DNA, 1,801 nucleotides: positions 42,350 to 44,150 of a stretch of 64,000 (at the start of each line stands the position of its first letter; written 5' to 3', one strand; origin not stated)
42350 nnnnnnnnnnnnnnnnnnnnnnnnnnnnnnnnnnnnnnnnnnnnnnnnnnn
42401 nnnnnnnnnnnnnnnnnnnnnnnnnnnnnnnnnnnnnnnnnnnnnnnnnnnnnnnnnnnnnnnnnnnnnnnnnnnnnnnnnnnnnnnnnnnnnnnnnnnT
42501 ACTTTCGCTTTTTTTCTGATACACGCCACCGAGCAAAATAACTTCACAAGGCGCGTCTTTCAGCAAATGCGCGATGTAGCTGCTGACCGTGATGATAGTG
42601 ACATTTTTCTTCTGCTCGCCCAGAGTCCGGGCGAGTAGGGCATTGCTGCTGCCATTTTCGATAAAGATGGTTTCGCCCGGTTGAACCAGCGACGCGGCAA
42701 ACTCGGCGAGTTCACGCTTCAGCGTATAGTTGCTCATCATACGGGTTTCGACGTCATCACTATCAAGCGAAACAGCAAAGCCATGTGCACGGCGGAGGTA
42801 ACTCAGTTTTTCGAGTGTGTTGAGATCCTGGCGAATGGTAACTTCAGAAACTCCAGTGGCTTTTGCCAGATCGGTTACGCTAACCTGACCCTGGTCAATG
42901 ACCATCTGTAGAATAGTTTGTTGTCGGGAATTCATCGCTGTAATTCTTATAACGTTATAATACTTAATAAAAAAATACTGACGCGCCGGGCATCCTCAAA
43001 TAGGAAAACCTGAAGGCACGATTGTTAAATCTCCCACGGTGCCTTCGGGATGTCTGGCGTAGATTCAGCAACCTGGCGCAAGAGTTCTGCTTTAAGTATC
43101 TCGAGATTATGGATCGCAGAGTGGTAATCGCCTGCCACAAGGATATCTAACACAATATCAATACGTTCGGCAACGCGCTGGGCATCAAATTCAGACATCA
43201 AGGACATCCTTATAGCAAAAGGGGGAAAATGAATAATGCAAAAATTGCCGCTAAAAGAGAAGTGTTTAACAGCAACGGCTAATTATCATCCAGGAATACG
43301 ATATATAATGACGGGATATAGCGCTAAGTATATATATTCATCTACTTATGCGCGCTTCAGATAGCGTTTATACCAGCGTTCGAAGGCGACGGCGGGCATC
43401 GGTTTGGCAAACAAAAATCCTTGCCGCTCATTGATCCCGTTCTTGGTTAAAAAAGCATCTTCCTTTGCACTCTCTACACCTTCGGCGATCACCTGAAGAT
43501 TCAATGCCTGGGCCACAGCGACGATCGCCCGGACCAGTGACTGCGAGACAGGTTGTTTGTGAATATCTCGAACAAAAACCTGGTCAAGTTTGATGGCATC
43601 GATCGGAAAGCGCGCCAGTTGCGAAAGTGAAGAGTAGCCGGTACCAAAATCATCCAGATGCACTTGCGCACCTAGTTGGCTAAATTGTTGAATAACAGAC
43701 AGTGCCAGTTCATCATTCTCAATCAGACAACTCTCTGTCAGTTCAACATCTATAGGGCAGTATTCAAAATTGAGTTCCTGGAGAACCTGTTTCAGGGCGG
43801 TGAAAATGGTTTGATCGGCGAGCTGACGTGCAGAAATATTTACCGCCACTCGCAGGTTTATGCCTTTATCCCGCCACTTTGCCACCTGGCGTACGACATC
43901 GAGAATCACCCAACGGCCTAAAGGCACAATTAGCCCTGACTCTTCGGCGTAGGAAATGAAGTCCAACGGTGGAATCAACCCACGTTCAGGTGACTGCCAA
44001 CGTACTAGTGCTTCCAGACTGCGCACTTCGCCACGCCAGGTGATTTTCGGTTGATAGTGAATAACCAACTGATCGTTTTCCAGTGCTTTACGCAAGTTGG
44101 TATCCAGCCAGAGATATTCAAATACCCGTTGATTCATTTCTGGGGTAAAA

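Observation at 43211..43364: Plus-strand small ORF with a GGGGG Shine-Dalgarno-like run between yciZ and pdeR (probably spurious)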

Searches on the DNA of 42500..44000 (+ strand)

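Call 4: search_dna_similar(query=window:43100-43450:+, collection=ecoli_genomes, mode=near, max_rows=12)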
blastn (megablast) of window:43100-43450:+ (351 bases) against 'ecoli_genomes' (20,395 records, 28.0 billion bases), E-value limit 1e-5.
Records with a match: 5424; places in all: 5425; records where one place covers at least 80% of the query: 5423.
Genomes with a match: 5423 of 5426; with a place that covers at least 80% of the query: 5422. Places per genome that has any: lowest 1, median 1, highest 2. On chromosomes: 5418 places; on plasmids: 7.
Best place of each record, by identity: >=99% 3197; 95-99% 2225; 90-95% 2.
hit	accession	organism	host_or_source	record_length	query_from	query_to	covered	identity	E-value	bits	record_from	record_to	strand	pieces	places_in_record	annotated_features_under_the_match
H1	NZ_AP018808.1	Escherichia coli strain E2865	Bos taurus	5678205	1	351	100%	100.0%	0e+0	649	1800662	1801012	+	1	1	ymiD: protein YmiD | pdeR: cyclic di-GMP phosphodiesterase | yciZ: YciZ family protein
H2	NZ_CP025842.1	Escherichia coli strain 720632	Homo sapiens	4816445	1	351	100%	100.0%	0e+0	649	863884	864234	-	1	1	ymiD: protein YmiD | pdeR: cyclic di-GMP phosphodiesterase | yciZ: YciZ family protein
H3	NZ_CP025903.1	Escherichia coli strain 300709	Homo sapiens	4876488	1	351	100%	100.0%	0e+0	649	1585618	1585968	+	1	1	ymiD: protein YmiD | pdeR: cyclic di-GMP phosphodiesterase | yciZ: protein YciZ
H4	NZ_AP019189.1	Escherichia coli strain M217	Homo sapiens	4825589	1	351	100%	100.0%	0e+0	649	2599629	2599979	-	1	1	ymiD: protein YmiD | pdeR: cyclic di-GMP phosphodiesterase | yciZ: protein YciZ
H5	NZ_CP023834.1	Escherichia coli strain 4/2-1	Homo sapiens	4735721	1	351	100%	100.0%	0e+0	649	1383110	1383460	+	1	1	ymiD: protein YmiD | pdeR: cyclic di-GMP phosphodiesterase | yciZ: YciZ family protein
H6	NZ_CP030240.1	Escherichia coli strain ER1709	-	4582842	1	351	100%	100.0%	0e+0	649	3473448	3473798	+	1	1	ymiD: protein YmiD | pdeR: cyclic di-GMP phosphodiesterase | yciZ: YciZ family protein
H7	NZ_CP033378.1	Escherichia coli strain L73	goose anus swab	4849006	1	351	100%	100.0%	0e+0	649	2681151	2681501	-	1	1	ymiD: protein YmiD | pdeR: cyclic di-GMP phosphodiesterase | yciZ: YciZ family protein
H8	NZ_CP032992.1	Escherichia coli strain W5-6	Jin River water W5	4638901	1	351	100%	100.0%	0e+0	649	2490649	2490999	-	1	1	ymiD: protein YmiD | pdeR: cyclic di-GMP phosphodiesterase | yciZ: YciZ family protein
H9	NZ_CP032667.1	Escherichia coli str. K-12 substr. MG1655 strain K-12 ...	Laboratory strain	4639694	1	351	100%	100.0%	0e+0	649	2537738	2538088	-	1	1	ymiD: protein YmiD | pdeR: cyclic di-GMP phosphodiesterase | yciZ: protein YciZ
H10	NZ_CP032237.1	Escherichia coli strain ECCWS199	chicken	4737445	1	351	100%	100.0%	0e+0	649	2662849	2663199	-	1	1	ymiD: protein YmiD | pdeR: cyclic di-GMP phosphodiesterase | yciZ: YciZ family protein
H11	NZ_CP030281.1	Escherichia coli strain E308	Broiler chicken farm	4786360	1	351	100%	100.0%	0e+0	649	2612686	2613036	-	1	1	ymiD: protein YmiD | pdeR: cyclic di-GMP phosphodiesterase | yciZ: YciZ family protein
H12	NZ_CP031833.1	Escherichia coli strain 2452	Homo sapiens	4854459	1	351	100%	100.0%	0e+0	649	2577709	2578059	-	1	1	ymiD: protein YmiD | pdeR: cyclic di-GMP phosphodiesterase | yciZ: YciZ family protein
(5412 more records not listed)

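Call 6: search_rna_families(source=window, start=42500, end=44000, threshold=evalue, max_evalue=1)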
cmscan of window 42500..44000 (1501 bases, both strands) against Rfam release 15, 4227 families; matches with E-value up to 1: 1.
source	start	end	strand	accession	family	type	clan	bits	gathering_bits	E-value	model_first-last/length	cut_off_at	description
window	43149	43204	+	RF01933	bxd_5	Gene; lncRNA;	-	15.7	50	0.75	1-57/57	no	Bithoraxoid conserved region 5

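Call 7: get_annotated_region(hit=H9, flank=1500)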
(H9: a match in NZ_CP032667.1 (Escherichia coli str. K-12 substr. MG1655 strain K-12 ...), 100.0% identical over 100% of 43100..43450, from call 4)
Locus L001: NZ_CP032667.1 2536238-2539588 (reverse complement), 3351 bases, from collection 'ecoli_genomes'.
description: Escherichia coli str. K-12 substr. MG1655 strain K-12 chromosome, complete genome
organism: Escherichia coli str. K-12 substr. MG1655 strain K-12 substr. MG1655 (NCBI taxid 511145)
replicon: chromosome; assembly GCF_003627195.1
host: -; source: Laboratory strain; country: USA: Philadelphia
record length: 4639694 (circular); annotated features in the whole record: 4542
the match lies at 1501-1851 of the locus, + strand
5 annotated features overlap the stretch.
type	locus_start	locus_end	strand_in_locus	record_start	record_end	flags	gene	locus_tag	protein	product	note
CDS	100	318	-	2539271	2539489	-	osmB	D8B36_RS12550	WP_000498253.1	osmotically-inducible lipoprotein OsmB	-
CDS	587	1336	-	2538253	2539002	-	yciT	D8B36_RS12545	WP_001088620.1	DNA-binding transcriptional regulator YciT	-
CDS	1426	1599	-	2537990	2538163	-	yciZ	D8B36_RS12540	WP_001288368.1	protein YciZ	-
CDS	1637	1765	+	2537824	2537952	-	ymiD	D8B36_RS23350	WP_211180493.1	protein YmiD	-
CDS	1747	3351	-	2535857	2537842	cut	pdeR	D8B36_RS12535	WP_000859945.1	cyclic di-GMP phosphodiesterase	-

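Call 43: search_dna_similar(query=window:43199-43364:+, collection=ecoli_genomes, mode=near, max_rows=40, rows=spread)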
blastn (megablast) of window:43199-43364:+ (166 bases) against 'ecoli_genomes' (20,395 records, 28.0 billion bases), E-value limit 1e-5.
Records with a match: 5424; places in all: 5424; records where one place covers at least 80% of the query: 5421.
Genomes with a match: 5423 of 5426; with a place that covers at least 80% of the query: 5420. Places per genome that has any: lowest 1, median 1, highest 2. On chromosomes: 5417 places; on plasmids: 7.
Best place of each record, by identity: >=99% 1430; 95-99% 3992; 90-95% 2.
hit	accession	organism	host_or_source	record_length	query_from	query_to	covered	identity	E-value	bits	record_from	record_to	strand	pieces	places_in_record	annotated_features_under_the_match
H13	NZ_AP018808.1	Escherichia coli strain E2865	Bos taurus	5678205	1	166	100%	100.0%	9e-81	307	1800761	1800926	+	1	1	ymiD: protein YmiD | pdeR: cyclic di-GMP phosphodiesterase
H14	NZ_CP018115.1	Escherichia coli strain MRSN346638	Homo sapiens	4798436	1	166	100%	100.0%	9e-81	307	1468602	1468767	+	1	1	ymiD: protein YmiD | pdeR: cyclic di-GMP phosphodiesterase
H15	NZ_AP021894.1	Escherichia coli strain 2018-10-1CC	Homo sapiens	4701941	1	166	100%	100.0%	9e-81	307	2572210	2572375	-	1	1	ymiD: protein YmiD | pdeR: cyclic di-GMP phosphodiesterase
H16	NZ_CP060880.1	Escherichia coli strain EC26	Homo sapiens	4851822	1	166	100%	100.0%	9e-81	307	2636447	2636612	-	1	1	ymiD: protein YmiD | pdeR: cyclic di-GMP phosphodiesterase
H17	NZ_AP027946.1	Escherichia coli strain VE-F10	-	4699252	1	166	100%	100.0%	9e-81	307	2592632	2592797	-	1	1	ymiD: protein YmiD | pdeR: cyclic di-GMP phosphodiesterase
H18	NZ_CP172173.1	Escherichia coli strain GF124.3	chicken meat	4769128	1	166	100%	100.0%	9e-81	307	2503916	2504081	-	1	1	ymiD: protein YmiD | pdeR: cyclic di-GMP phosphodiesterase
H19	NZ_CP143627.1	Escherichia coli strain FJ_Ec_21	swine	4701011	1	166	100%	100.0%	9e-81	307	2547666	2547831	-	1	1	ymiD: protein YmiD | pdeR: cyclic di-GMP phosphodiesterase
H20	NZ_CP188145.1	Escherichia coli strain TUM23335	Laboratory developed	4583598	1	166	100%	100.0%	9e-81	307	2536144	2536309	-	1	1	ymiD: protein YmiD | pdeR: cyclic di-GMP phosphodiesterase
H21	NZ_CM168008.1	Escherichia coli strain PEC408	Sus scrofa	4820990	1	166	100%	100.0%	9e-81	307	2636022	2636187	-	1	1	ymiD: protein YmiD | pdeR: cyclic di-GMP phosphodiesterase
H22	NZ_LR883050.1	Escherichia coli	-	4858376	1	166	100%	100.0%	9e-81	307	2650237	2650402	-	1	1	ymiD: protein YmiD | pdeR: cyclic di-GMP phosphodiesterase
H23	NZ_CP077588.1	Escherichia coli O111:H8 strain 7-15 45A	bovine feces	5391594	1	166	100%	99.4%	4e-79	302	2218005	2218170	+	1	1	ymiD: protein YmiD | pdeR: cyclic di-GMP phosphodiesterase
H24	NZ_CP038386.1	Escherichia coli O55:H7 strain DEC5D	Homo sapiens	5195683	1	166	100%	98.8%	2e-77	296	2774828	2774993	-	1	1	ymiD: protein YmiD | pdeR: cyclic di-GMP phosphodiesterase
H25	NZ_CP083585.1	Escherichia coli strain ECNB21-M121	meat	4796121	1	166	100%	98.8%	2e-77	296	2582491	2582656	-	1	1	ymiD: protein YmiD | pdeR: cyclic di-GMP phosphodiesterase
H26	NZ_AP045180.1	Escherichia coli strain JNEC-KY204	Homo sapiens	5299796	1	166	100%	98.8%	2e-77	296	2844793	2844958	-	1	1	ymiD: protein YmiD | pdeR: cyclic di-GMP phosphodiesterase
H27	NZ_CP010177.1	Escherichia coli strain H14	not applicable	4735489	1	166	100%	98.8%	7e-77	294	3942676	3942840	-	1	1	ymiD: protein YmiD | pdeR: cyclic di-GMP phosphodiesterase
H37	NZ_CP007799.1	Escherichia coli Nissle 1917 strain Nissle 1917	soldier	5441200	1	166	100%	98.2%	9e-76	291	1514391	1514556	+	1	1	ymiD: protein YmiD | pdeR: cyclic di-GMP phosphodiesterase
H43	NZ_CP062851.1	Escherichia coli O9:H10 strain Res13-Lact-PEB21-38-A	Sus scrofa domesticus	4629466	1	166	100%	98.2%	3e-75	289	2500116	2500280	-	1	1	ymiD: protein YmiD | pdeR: cyclic di-GMP phosphodiesterase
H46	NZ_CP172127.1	Escherichia coli strain GF43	chicken meat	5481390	1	166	100%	97.6%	4e-74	285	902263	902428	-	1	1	ymiD: protein YmiD | pdeR: cyclic di-GMP phosphodiesterase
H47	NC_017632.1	Escherichia coli UM146 strain UM146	-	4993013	1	166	100%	97.0%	2e-72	279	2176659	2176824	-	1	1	ymiD: protein YmiD | pdeR: cyclic di-GMP phosphodiesterase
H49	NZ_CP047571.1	Escherichia coli strain 2EC1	Homo sapiens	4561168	1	166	100%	97.0%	7e-72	278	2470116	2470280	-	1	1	ymiD: protein YmiD | pdeR: cyclic di-GMP phosphodiesterase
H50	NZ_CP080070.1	Escherichia coli strain 19SZHZ713Rt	Homo sapiens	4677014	1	166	100%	96.4%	3e-70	272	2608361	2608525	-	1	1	ymiD: protein YmiD | pdeR: cyclic di-GMP phosphodiesterase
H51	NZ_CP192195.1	Escherichia coli strain DSM 101139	clinical sample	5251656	1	166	100%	96.4%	3e-70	272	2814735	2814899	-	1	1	ymiD: protein YmiD | pdeR: cyclic di-GMP phosphodiesterase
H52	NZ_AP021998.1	Escherichia coli strain WP3-W18-ESBL-07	-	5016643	1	122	73%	97.5%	3e-51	209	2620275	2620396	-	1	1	hypothetical protein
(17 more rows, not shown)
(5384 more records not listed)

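Call 44: search_dna_similar(query=L002:1350-1510:-, collection=ecoli_genomes, mode=near, max_rows=10)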
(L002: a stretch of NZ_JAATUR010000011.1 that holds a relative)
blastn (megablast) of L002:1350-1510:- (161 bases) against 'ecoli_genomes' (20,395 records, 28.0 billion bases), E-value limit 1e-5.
Records with a match: 5315; places in all: 5315; records where one place covers at least 80% of the query: 0.
Genomes with a match: 5314 of 5426; with a place that covers at least 80% of the query: 0. Places per genome that has any: lowest 1, median 1, highest 2. On chromosomes: 5308 places; on plasmids: 7.
Best place of each record, by identity: 95-99% 3; 90-95% 1; 80-90% 5311.
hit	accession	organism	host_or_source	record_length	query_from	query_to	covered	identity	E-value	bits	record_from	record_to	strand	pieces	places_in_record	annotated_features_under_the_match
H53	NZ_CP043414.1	Escherichia coli strain EC42405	bovine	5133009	1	123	76%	87.0%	3e-30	139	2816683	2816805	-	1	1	ymiD: protein YmiD | yciZ: YciZ family protein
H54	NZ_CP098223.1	Escherichia coli strain Z0117EC0005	Canis lupus familiaris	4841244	1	123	76%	87.0%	3e-30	139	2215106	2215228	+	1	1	ymiD: protein YmiD | yciZ: YciZ family protein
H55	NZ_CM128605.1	Escherichia coli strain E200086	Homo sapiens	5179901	1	123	76%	87.0%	3e-30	139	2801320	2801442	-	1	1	ymiD: protein YmiD | yciZ: YciZ family protein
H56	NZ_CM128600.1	Escherichia coli strain E400634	Homo sapiens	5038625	1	123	76%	87.0%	3e-30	139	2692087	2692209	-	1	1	ymiD: protein YmiD | yciZ: YciZ family protein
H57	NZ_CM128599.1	Escherichia coli strain E500002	Homo sapiens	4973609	1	123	76%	87.0%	3e-30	139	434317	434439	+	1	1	ymiD: protein YmiD | yciZ: YciZ family protein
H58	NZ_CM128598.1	Escherichia coli strain E600003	Homo sapiens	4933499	1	123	76%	87.0%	3e-30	139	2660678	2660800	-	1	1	ymiD: protein YmiD | yciZ: YciZ family protein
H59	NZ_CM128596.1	Escherichia coli strain 100117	Homo sapiens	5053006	1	123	76%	87.0%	3e-30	139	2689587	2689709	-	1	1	ymiD: protein YmiD | yciZ: YciZ family protein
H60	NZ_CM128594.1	Escherichia coli strain 100248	Homo sapiens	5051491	1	123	76%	87.0%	3e-30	139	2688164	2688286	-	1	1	ymiD: protein YmiD | yciZ: YciZ family protein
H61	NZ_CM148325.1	Escherichia coli strain 24A16CRGN010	Homo sapiens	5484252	1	123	76%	87.0%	3e-30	139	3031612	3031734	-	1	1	ymiD: protein YmiD | yciZ: YciZ family protein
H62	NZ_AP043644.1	Escherichia coli strain AST85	Homo sapiens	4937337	1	123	76%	87.0%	3e-30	139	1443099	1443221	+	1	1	ymiD: protein YmiD | yciZ: YciZ family protein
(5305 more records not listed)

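Call 45: get_annotated_region(hit=H27, flank=150)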
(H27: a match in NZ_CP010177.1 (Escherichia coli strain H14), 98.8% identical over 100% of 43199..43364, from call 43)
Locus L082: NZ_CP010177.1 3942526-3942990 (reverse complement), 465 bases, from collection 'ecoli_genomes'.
description: Escherichia coli strain H14 chromosome, complete genome
organism: Escherichia coli strain H14 (NCBI taxid 562)
replicon: chromosome; assembly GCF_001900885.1
host: not applicable; source: -; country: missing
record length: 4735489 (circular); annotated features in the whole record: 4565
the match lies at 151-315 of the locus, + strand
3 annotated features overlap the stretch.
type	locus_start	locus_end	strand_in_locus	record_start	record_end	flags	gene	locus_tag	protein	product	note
CDS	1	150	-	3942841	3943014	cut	yciZ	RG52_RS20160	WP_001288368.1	YciZ family protein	-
CDS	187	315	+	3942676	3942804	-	ymiD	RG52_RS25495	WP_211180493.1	protein YmiD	-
CDS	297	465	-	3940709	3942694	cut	pdeR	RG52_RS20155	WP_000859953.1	cyclic di-GMP phosphodiesterase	-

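Call 46: get_annotated_region(hit=H24, flank=150)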
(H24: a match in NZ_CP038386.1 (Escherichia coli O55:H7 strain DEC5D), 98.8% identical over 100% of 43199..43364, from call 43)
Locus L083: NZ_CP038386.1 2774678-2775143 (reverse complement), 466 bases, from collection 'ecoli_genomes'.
description: Escherichia coli O55:H7 strain DEC5D chromosome, complete genome
organism: Escherichia coli O55:H7 strain DEC5D (NCBI taxid 244320)
replicon: chromosome; assembly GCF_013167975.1
host: Homo sapiens; source: missing; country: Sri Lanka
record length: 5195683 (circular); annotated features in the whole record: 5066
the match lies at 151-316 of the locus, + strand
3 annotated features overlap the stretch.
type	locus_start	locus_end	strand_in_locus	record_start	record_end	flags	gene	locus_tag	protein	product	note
CDS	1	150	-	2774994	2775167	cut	yciZ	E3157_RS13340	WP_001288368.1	protein YciZ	-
CDS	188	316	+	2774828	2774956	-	ymiD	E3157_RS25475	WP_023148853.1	protein YmiD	-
CDS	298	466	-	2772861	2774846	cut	pdeR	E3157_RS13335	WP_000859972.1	cyclic di-GMP phosphodiesterase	-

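Call 47: get_annotated_region(hit=H37, flank=150)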
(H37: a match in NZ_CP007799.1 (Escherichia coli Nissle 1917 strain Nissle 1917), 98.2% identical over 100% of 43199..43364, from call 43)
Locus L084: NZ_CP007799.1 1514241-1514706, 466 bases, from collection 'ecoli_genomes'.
description: Escherichia coli Nissle 1917 chromosome, complete genome
organism: Escherichia coli Nissle 1917 strain Nissle 1917 (NCBI taxid 316435)
replicon: chromosome; assembly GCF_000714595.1
host: soldier; source: feces; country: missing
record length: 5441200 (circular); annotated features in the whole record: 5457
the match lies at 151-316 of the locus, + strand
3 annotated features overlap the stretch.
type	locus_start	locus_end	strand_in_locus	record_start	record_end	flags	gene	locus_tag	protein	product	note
CDS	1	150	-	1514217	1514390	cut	yciZ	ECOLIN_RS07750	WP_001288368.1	YciZ family protein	-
CDS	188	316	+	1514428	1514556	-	ymiD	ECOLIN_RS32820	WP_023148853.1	protein YmiD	-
CDS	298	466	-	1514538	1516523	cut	pdeR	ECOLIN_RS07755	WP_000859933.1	cyclic di-GMP phosphodiesterase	-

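Call 48: get_annotated_region(hit=H43, flank=150)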
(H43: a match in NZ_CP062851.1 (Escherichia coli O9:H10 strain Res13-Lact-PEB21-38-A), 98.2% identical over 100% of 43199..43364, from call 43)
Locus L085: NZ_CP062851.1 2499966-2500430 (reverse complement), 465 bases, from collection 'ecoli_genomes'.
description: Escherichia coli O9:H10 strain Res13-Lact-PEB21-38-A chromosome, complete genome
organism: Escherichia coli O9:H10 strain Res13-Lact-PEB21-38-A (NCBI taxid 2778657)
replicon: chromosome; assembly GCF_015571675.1
host: Sus scrofa domesticus; source: feces; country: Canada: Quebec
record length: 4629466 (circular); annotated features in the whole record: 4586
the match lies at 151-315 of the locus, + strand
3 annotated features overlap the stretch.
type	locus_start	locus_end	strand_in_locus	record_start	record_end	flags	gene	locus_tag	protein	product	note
CDS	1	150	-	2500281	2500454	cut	yciZ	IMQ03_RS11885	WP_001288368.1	YciZ family protein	-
CDS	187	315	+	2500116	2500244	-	ymiD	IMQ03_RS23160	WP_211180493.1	protein YmiD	-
CDS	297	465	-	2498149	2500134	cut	pdeR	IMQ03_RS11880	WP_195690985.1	cyclic di-GMP phosphodiesterase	-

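Call 49: get_annotated_region(hit=H46, flank=150)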
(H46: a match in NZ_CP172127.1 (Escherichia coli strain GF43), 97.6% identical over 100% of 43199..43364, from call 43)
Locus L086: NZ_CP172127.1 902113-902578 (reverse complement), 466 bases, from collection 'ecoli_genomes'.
description: Escherichia coli strain GF43 chromosome, complete genome
organism: Escherichia coli strain GF43 (NCBI taxid 562)
replicon: chromosome; assembly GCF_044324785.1
host: -; source: chicken meat; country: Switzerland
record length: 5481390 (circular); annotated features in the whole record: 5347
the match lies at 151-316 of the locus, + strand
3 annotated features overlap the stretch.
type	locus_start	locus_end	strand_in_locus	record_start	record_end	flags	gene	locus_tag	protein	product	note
CDS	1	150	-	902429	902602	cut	yciZ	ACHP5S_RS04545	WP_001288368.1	protein YciZ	-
CDS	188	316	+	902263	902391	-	ymiD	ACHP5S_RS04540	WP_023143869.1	protein YmiD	-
CDS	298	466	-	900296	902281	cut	pdeR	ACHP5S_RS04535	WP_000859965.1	cyclic di-GMP phosphodiesterase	-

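Call 50: get_annotated_region(hit=H47, flank=150)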
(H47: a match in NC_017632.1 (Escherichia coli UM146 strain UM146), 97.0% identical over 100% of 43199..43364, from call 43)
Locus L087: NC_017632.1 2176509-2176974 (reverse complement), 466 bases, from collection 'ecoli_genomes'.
description: Escherichia coli UM146, complete sequence
organism: Escherichia coli UM146 strain UM146 (NCBI taxid 869729)
replicon: chromosome; assembly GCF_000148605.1
host: -; source: -; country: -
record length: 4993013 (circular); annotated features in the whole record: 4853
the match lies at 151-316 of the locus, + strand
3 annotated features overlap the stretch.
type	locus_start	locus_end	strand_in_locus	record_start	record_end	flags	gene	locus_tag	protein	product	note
CDS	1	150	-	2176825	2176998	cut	yciZ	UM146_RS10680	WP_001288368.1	YciZ family protein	-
CDS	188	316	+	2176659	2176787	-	ymiD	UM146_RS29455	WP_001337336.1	protein YmiD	-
CDS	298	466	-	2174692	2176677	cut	pdeR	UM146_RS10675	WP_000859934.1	cyclic di-GMP phosphodiesterase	-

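Call 51: get_annotated_region(hit=H49, flank=150)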
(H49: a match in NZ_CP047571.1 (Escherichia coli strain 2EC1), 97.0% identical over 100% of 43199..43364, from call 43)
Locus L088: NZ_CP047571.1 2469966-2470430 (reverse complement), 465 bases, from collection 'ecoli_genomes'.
description: Escherichia coli strain 2EC1 chromosome, complete genome
organism: Escherichia coli strain 2EC1 (NCBI taxid 562)
replicon: chromosome; assembly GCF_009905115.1
host: Homo sapiens; source: feces; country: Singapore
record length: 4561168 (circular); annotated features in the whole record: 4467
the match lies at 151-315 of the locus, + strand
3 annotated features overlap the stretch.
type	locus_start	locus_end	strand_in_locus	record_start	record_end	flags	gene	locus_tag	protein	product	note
CDS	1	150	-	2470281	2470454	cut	yciZ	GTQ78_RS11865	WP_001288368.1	YciZ family protein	-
CDS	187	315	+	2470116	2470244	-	ymiD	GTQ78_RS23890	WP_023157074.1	protein YmiD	-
CDS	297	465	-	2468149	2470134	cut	pdeR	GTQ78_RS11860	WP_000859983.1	cyclic di-GMP phosphodiesterase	-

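Call 52: get_annotated_region(hit=H50, flank=150)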
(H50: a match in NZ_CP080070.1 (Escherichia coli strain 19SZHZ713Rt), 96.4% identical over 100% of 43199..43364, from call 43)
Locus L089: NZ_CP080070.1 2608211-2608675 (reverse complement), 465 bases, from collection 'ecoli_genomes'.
description: Escherichia coli strain 19SZHZ713Rt chromosome, complete genome
organism: Escherichia coli strain 19SZHZ713Rt (NCBI taxid 562)
replicon: chromosome; assembly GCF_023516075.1
host: Homo sapiens; source: Human feces; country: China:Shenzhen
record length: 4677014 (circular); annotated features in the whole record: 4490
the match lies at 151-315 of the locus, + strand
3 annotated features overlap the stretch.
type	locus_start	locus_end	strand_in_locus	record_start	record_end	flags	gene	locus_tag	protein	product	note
CDS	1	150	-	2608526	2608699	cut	yciZ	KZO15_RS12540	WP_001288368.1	YciZ family protein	-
CDS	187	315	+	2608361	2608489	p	ymiD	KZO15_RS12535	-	protein YmiD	internal stop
CDS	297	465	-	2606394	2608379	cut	pdeR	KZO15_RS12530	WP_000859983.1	cyclic di-GMP phosphodiesterase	-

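Call 53: get_annotated_region(hit=H51, flank=150)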
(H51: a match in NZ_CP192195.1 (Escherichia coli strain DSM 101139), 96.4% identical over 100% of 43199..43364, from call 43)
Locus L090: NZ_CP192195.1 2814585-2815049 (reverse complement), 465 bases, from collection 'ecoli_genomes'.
description: Escherichia coli strain DSM 101139 chromosome, complete genome
organism: Escherichia coli strain DSM 101139 (NCBI taxid 562)
replicon: chromosome; assembly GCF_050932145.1
host: -; source: clinical sample; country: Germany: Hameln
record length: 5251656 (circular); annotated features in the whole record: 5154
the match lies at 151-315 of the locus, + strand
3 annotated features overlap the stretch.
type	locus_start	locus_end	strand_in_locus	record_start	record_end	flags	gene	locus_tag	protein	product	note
CDS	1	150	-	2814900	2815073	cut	yciZ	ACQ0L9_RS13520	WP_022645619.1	YciZ family protein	-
CDS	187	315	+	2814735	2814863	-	ymiD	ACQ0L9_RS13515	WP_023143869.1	protein YmiD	-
CDS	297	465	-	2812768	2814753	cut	pdeR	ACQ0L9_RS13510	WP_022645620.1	cyclic di-GMP phosphodiesterase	-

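Call 54: get_annotated_region(hit=H52, flank=300)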
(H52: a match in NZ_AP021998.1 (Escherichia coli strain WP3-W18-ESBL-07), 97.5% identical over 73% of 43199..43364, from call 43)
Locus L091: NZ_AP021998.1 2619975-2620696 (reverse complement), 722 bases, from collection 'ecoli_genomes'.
description: Escherichia coli strain WP3-W18-ESBL-07 chromosome, complete genome
organism: Escherichia coli strain WP3-W18-ESBL-07 (NCBI taxid 562)
replicon: chromosome; assembly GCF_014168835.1
host: -; source: -; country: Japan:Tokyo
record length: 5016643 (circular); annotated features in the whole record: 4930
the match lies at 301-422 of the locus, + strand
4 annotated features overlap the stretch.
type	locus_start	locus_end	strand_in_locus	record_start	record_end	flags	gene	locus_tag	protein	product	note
CDS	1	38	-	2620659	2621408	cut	yciT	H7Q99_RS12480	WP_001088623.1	DNA-binding transcriptional regulator YciT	-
CDS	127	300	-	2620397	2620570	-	yciZ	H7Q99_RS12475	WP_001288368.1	YciZ family protein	-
CDS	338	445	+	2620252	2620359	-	-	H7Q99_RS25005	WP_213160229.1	hypothetical protein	-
CDS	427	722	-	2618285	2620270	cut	pdeR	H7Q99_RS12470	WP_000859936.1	cyclic di-GMP phosphodiesterase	-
